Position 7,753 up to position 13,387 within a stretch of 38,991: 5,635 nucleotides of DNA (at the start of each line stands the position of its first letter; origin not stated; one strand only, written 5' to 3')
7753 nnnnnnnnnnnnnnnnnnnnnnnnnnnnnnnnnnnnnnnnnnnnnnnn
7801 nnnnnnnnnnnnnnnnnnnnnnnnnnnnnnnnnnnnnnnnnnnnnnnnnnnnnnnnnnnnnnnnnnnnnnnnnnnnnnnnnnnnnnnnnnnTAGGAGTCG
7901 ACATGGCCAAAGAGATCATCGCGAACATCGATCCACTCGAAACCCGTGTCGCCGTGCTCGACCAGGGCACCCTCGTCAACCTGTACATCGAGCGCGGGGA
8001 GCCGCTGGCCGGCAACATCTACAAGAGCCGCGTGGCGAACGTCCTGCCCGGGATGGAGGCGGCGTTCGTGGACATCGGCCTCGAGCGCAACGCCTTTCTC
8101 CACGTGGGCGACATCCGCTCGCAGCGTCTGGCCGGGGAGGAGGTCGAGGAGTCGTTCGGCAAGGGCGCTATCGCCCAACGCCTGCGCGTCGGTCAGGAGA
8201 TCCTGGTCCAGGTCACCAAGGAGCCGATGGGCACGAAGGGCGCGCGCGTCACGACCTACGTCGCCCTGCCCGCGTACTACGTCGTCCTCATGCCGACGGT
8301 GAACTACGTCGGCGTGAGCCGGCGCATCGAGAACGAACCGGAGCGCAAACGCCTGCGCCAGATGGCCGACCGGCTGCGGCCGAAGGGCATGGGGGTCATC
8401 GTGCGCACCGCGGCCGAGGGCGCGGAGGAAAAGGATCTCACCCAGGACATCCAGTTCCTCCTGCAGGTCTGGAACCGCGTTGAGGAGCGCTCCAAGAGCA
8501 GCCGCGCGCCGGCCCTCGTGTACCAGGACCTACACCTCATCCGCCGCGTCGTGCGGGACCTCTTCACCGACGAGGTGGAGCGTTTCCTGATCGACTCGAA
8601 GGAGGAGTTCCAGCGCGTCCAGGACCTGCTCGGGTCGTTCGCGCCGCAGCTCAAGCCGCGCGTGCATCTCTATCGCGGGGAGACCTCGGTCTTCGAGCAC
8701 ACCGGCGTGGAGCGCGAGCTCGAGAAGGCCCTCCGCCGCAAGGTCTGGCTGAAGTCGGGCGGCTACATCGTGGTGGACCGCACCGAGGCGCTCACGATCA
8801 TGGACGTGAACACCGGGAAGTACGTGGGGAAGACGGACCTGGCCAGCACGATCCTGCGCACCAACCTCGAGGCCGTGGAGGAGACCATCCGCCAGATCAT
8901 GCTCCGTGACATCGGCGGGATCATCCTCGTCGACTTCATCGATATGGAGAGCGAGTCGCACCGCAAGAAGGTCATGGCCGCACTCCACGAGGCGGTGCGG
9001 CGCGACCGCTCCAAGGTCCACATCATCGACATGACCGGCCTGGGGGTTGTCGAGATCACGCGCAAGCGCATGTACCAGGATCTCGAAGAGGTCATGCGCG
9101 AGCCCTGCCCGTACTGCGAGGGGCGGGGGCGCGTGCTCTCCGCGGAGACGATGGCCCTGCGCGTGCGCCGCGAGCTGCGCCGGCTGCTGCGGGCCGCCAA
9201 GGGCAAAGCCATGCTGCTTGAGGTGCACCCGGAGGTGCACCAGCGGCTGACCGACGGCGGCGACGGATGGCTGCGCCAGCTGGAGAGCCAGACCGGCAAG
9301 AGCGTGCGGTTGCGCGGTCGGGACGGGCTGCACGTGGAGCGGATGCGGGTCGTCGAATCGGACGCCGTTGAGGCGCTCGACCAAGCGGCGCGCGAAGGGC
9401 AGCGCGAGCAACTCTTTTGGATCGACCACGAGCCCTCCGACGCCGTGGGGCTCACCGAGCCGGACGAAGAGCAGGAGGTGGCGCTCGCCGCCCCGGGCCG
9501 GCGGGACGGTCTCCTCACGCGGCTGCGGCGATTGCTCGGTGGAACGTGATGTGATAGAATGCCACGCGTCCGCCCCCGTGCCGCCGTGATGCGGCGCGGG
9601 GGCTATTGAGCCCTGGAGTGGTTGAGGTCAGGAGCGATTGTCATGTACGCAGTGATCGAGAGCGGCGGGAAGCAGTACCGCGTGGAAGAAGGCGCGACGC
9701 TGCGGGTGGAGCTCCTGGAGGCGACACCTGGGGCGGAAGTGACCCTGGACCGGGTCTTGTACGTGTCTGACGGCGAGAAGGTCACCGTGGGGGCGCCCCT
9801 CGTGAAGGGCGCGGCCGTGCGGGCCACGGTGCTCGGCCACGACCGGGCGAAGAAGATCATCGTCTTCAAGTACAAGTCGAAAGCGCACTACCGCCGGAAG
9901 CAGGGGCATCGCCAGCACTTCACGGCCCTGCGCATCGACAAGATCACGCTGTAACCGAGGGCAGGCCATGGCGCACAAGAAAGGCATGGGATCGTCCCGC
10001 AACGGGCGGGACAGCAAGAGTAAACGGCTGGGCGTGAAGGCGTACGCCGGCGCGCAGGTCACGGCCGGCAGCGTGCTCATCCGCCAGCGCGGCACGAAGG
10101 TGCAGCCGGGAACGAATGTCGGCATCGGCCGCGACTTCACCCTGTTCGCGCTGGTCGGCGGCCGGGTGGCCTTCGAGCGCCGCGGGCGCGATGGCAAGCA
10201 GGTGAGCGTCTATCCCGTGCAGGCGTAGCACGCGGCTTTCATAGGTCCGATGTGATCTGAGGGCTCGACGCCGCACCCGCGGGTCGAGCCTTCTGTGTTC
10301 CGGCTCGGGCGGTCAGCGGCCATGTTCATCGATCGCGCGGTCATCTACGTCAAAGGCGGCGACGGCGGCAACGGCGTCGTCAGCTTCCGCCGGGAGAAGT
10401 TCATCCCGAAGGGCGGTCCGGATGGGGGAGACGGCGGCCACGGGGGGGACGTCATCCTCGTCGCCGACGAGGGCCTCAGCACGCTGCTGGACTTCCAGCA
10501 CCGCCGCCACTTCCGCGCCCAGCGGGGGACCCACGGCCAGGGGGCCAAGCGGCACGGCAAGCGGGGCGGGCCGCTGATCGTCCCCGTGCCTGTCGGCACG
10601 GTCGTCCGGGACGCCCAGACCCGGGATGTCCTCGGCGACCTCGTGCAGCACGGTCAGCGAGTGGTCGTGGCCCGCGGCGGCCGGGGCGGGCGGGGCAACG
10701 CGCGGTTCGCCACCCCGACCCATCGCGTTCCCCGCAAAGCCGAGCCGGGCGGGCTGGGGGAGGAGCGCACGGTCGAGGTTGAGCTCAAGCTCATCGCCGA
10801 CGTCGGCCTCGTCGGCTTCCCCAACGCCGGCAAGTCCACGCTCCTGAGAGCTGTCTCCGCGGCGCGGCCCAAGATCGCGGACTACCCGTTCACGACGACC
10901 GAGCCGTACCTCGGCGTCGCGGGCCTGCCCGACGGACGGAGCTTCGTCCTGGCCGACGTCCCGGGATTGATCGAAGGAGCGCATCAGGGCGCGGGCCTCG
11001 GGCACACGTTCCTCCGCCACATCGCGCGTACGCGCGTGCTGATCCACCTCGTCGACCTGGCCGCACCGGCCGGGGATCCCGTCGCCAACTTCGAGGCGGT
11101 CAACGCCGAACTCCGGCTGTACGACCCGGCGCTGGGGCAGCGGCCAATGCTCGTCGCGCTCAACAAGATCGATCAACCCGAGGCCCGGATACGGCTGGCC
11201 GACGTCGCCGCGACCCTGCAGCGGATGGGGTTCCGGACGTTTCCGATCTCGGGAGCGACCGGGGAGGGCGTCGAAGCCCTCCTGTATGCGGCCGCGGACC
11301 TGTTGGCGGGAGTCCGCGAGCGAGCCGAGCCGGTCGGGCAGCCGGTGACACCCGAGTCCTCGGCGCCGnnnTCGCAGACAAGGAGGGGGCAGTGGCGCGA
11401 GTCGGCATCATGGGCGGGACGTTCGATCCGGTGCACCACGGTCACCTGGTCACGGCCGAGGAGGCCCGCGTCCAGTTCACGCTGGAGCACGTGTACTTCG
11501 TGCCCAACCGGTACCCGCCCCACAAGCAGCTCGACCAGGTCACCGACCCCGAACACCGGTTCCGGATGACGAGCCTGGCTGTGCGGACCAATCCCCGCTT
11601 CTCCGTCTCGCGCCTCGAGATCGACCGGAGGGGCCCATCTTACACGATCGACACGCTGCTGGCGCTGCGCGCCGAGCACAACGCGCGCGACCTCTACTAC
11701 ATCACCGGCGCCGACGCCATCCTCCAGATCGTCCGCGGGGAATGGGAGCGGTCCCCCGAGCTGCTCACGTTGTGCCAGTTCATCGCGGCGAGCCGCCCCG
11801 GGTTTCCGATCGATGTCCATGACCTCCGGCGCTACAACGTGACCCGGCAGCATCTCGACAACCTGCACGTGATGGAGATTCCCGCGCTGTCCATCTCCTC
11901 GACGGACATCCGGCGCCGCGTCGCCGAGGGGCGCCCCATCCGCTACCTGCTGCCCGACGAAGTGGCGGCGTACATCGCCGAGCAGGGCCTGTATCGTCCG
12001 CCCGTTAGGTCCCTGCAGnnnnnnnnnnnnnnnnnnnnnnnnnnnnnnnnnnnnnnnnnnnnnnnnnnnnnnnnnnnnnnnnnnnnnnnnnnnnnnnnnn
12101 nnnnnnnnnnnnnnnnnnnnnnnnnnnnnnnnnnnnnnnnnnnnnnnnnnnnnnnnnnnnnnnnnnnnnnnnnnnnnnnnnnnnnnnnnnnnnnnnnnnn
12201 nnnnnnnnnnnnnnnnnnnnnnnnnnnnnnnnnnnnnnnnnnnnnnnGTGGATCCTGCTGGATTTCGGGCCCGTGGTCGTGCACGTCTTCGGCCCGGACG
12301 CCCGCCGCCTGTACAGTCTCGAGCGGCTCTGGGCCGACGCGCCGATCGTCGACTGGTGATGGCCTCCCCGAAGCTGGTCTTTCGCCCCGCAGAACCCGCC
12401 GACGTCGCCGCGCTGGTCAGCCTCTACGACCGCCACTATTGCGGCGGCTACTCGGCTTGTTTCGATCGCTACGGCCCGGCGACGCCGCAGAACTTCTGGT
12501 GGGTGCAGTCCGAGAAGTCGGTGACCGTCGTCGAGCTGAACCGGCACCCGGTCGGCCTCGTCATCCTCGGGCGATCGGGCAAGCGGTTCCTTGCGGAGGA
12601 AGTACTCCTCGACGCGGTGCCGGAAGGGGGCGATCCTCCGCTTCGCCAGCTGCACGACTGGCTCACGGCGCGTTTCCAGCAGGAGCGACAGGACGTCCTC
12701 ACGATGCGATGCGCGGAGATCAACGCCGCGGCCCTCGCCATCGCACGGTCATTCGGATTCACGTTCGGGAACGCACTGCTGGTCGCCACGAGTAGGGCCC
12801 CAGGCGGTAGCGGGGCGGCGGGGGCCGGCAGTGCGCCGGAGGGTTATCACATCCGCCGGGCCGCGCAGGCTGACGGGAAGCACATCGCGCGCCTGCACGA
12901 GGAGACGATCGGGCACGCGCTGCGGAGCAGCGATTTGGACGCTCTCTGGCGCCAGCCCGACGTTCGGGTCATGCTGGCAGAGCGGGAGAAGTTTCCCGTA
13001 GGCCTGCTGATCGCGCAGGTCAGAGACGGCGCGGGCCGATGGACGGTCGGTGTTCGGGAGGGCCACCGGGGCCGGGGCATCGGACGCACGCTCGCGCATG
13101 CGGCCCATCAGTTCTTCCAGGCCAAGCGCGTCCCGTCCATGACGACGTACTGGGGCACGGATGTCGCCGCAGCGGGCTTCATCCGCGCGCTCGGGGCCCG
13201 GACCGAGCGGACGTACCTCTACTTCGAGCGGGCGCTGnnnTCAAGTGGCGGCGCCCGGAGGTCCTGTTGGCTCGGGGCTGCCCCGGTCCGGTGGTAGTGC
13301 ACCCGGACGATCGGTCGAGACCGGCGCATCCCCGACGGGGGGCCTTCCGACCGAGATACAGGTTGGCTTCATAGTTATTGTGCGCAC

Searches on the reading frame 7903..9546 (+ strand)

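Call 9: search_protein_families(library=pfam, proteins=[window:7903-9546:+])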
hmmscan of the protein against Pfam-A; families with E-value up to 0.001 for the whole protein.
window:7903-9546:+ (548 aa): 3 families
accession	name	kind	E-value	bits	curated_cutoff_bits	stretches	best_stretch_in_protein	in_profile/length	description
PF10150.14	RNase_E_G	-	9.4e-104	347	25.5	1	122-390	2-270/270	Ribonuclease E/G family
PF20833.2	RNase_E_G_Thio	-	1.6e-07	31.8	26.8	1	401-483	1-83/86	RNase E/G, Thioredoxin-like domain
PF00575.29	S1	-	0.00026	21.7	22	1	36-114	4-69/74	S1 RNA binding domain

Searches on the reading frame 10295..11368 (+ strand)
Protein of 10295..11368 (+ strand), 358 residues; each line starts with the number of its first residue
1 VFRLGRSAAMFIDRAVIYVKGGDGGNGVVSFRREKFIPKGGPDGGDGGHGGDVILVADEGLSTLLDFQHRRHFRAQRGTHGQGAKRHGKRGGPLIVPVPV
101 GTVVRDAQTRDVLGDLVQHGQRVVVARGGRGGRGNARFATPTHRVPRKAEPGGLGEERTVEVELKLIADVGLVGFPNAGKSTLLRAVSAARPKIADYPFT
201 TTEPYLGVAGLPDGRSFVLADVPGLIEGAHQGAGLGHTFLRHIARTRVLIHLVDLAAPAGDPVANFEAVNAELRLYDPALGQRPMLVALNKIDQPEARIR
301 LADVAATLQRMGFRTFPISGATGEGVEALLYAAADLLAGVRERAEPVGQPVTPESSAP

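Call 9: search_protein_families(library=pfam, proteins=[window:10295-11368:+])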
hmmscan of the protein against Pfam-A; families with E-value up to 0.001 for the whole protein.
window:10295-11368:+ (358 aa): 3 families
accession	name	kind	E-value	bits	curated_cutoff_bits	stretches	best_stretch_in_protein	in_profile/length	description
PF01018.28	GTP1_OBG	-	1.7e-61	206.8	27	1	12-166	1-155/155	GTP1/OBG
PF01926.29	MMR_HSR1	-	9e-24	84.2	21.9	1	169-291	1-113/113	50S ribosome-binding GTPase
PF02421.24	FeoB_N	-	5e-11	42.8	27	1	170-330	3-153/156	Ferrous iron transport protein B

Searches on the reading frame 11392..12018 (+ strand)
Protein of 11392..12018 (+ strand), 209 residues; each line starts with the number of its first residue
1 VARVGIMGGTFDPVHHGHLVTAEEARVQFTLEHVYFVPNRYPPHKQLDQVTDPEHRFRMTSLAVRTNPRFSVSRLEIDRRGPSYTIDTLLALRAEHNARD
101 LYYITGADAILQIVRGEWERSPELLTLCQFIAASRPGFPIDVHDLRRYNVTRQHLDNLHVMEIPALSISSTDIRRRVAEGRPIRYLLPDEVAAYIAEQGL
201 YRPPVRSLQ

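Call 9: search_protein_families(library=pfam, proteins=[window:11392-12018:+])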
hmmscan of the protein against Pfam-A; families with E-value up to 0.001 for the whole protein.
window:11392-12018:+ (209 aa): 1 family
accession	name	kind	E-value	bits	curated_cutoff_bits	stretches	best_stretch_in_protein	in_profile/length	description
PF01467.32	CTP_transf_like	-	7.7e-24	84.8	21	1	6-176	1-133/133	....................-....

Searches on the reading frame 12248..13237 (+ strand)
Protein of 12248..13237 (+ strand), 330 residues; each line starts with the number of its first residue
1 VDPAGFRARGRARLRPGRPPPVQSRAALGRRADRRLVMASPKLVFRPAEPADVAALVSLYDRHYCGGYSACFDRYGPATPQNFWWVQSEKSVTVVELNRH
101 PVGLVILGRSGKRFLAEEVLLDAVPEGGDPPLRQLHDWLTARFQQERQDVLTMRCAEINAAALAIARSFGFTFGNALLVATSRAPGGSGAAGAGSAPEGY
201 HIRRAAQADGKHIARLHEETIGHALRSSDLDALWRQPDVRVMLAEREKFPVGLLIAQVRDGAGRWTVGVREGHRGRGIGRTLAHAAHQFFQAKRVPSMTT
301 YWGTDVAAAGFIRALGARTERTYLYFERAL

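Call 9: search_protein_families(library=pfam, proteins=[window:12248-13237:+])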
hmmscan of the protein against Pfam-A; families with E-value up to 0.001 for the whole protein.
window:12248-13237:+ (330 aa): 2 families
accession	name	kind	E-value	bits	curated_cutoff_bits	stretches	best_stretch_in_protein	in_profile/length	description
PF00583.31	Acetyltransf_1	-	2.1e-06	28.4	20.7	1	232-312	26-111/116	Acetyltransferase (GNAT) family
PF13508.13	Acetyltransf_7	-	6e-06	27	27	1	239-316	3-81/84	Acetyltransferase (GNAT) domain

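Call 84: search_protein_families(library=pfam, proteins=[window:12248-13237:+], max_evalue=1)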
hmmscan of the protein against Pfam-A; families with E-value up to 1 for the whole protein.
window:12248-13237:+ (330 aa): 4 families
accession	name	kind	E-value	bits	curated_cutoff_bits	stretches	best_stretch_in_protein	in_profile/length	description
PF00583.31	Acetyltransf_1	-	2.1e-06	28.4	20.7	1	232-312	26-111/116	Acetyltransferase (GNAT) family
PF13508.13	Acetyltransf_7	-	6e-06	27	27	1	239-316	3-81/84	Acetyltransferase (GNAT) domain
PF13302.13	Acetyltransf_3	-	0.002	19.3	25.4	0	138-172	104-138/138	Acetyltransferase (GNAT) domain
PF13673.13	Acetyltransf_10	-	0.012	16.1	23.6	1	222-294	14-84/128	Acetyltransferase (GNAT) domain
